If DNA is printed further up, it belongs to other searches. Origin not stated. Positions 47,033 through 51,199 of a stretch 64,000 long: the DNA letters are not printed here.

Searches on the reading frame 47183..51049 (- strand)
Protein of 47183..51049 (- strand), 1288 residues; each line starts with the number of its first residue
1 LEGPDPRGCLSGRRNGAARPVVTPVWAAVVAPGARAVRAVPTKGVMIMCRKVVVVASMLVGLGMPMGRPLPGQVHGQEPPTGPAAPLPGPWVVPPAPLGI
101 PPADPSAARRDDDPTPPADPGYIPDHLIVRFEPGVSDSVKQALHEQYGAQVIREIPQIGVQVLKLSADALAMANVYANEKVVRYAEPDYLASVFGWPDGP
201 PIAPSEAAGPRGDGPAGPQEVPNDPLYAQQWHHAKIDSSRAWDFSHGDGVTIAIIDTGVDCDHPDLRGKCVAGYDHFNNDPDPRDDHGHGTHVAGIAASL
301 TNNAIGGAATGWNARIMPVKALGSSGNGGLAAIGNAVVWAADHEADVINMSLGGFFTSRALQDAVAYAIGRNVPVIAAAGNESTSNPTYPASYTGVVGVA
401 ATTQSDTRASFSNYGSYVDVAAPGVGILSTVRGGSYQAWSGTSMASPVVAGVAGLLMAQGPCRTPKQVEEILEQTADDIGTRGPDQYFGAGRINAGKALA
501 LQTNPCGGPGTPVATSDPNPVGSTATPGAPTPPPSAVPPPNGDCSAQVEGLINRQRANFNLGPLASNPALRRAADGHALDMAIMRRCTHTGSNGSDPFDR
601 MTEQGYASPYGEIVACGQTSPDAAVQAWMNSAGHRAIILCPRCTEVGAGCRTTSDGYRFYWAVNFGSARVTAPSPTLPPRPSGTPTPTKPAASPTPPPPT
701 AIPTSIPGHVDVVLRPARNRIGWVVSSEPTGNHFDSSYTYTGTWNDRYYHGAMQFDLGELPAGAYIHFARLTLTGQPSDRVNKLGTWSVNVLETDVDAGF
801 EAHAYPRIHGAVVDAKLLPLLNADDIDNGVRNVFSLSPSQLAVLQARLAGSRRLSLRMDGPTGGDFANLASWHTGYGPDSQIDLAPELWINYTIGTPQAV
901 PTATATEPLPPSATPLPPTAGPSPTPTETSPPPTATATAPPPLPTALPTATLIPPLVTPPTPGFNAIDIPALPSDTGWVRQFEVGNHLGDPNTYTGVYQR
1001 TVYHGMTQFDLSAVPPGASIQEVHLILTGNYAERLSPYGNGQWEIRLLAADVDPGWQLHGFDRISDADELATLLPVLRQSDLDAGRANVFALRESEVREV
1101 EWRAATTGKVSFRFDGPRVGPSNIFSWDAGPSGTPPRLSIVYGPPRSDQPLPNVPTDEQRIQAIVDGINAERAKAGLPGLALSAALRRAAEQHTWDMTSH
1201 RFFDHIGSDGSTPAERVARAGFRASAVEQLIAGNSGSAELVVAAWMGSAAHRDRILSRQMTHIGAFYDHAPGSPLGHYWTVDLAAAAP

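Call 4: search_protein_families(library=pfam, proteins=[window:47183-51049:-], max_evalue=1)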
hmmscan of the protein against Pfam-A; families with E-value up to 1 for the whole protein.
window:47183-51049:- (1288 aa): 3 families
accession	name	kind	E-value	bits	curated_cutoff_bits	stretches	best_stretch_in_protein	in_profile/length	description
PF00082.27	Peptidase_S8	-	1.1e-56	192.8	21.8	1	247-491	1-288/288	Subtilase family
PF00188.32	CAP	-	4e-34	118.4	21.1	2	551-665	3-117/117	Cysteine-rich secretory protein family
PF22148.1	Fervidolysin_NPro-like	-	1.6e-16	60.9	21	1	115-188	8-81/81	Fervidolysin N-terminal prodomain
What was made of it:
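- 47183..50854 (-): S8 subtilase (fervidolysin-like prodomain) with two CAP domains and two copies of the DNRLRE-like domain that is also present in BIG. It is a convergent neighbour and is linked to the array in one subclade only. Pfam Peptidase_S8 1e-56, CAP 4e-34, Fervidolysin_NPro-like 1.6e-16 (call 4).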

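Call 83: search_protein_families(library=ncbifam, proteins=[window:47183-51049:-], max_evalue=0.1)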
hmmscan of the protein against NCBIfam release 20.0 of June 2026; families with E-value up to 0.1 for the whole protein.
window:47183-51049:- (1288 aa): 12 families
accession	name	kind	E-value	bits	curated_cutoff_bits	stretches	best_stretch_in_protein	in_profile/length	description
TIGR03921.1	T7SS_mycosin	equivalog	7.8e-64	216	278.75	1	238-530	3-316/353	type VII secretion-associated serine protease mycosin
NF052539.1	DivAsocLipDalA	equivalog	7.5e-42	143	200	2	1156-1271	42-159/169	divisome-associated lipoprotein DalA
NF033595.1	denti_PrtP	equivalog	4.5e-40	137.8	300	2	348-499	342-502/606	dentilisin complex serine proteinase subunit PrtP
TIGR02909.1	spore_YkwD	subfamily_domain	2.6e-35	121.1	171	2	547-665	7-125/127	uncharacterized protein, YkwD family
NF049966.1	QH_SP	equivalog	1.5e-22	80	165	1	252-480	2-215/219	subtilisin-like serine protease QhpE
TIGR03895.1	protease_PatA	subfamily_domain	6.2e-21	74.8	421.05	1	289-499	1-225/606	PatA/PatG family cyanobactin maturation protease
NF051851.1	AtpSerPepEprS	equivalog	1.5e-07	29.8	1700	1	413-499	274-363/988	autotransporter serine peptidase EprS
NF040809.1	germ_prot_CspBA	exception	1.1e-06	26.6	1250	1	403-460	413-476/1099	bifunctional germination protease/germinant receptor pseudoprotease CspBA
NF033679.1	DNRLRE_dom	domain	6.6e-06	26.3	34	1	723-776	4-61/164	DNRLRE domain-containing protein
NF040808.2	CspC_non_triad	exception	1.1e-05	24.1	675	1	417-457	458-498/556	bile acid germinant receptor pseudoprotease CspC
NF040553.1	SGO_0316_fam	subfamily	8e-05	20.4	1400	1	419-472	670-723/1486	SGO_0316/SGO_0317 family LPXTG-anchored serine peptidase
NF042956.1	IteS_antiphage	equivalog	0.00042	18.7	900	1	247-354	254-360/747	S8 family anti-phage peptidase IteS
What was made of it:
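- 47183..50854 (-): DNRLRE_dom 6.6e-6 (call 83).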
